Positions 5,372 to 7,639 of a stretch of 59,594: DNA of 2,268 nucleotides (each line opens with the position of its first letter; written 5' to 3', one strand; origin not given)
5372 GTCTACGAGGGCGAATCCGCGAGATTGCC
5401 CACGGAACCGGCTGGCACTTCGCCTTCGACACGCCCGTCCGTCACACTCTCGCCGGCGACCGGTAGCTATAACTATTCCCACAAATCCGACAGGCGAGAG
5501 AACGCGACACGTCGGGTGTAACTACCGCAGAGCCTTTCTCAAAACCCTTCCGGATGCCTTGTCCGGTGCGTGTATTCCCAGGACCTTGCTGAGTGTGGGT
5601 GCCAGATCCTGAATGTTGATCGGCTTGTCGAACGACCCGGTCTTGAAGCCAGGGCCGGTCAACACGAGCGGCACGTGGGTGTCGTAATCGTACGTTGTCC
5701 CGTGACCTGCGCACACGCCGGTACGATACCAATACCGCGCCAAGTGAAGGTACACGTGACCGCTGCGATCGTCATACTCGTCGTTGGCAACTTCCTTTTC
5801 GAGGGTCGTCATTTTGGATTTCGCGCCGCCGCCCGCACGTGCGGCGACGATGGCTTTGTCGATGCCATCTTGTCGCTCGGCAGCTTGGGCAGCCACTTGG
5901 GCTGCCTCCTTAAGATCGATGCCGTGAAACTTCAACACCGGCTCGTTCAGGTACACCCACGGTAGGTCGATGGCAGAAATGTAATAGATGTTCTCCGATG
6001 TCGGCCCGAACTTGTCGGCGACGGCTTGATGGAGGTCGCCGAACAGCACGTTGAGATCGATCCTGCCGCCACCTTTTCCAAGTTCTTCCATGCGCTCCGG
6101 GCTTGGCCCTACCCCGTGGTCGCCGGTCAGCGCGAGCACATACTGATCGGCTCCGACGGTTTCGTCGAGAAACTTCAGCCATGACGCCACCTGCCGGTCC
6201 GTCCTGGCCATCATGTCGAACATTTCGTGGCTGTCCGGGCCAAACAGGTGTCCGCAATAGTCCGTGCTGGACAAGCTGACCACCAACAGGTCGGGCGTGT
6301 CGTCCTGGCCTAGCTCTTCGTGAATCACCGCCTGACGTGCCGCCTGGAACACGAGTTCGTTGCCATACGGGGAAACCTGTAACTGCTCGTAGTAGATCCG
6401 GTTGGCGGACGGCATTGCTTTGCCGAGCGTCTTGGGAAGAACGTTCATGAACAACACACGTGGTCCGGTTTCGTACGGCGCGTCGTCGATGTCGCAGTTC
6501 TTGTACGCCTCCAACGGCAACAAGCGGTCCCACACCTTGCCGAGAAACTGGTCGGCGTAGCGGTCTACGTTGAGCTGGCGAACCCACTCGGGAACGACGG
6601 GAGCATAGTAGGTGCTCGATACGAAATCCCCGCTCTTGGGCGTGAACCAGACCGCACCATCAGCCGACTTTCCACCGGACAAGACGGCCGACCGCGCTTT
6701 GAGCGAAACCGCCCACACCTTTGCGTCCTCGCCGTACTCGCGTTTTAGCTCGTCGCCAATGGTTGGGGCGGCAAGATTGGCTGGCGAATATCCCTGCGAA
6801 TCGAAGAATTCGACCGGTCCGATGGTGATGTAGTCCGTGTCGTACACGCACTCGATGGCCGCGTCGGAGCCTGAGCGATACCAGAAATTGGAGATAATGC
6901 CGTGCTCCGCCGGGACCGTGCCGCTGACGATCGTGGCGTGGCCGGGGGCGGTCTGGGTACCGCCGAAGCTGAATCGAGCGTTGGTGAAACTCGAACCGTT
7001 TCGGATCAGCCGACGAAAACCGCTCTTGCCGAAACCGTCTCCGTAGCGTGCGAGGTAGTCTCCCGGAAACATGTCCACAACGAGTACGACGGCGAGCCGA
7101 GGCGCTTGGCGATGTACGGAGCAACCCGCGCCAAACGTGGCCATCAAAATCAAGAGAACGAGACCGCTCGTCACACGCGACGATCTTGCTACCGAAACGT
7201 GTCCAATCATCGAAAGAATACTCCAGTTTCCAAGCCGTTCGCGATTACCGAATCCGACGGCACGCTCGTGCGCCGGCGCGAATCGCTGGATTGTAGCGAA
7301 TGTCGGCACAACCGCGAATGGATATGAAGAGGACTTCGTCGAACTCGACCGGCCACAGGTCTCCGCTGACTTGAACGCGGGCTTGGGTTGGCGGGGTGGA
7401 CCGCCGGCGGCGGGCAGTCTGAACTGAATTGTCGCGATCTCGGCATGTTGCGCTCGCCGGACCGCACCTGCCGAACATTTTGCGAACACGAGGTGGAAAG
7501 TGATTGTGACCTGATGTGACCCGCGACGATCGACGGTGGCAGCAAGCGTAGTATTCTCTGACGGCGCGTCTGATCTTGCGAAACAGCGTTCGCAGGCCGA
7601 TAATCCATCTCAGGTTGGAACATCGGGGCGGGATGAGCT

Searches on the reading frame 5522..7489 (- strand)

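Call 73: search_protein_families(library=pfam, proteins=[window:5522-7489:-], max_evalue=0.00001)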
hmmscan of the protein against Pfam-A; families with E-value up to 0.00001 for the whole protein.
window:5522-7489:- (655 aa): 2 families
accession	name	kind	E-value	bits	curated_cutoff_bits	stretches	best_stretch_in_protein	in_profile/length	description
PF01663.27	Phosphodiest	-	2.7e-35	123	23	1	134-464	2-225/342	Type I phosphodiesterase / nucleotide pyrophosphatase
PF00884.28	Sulfatase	-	3.8e-06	26.9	25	0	595-639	256-301/301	Sulfatase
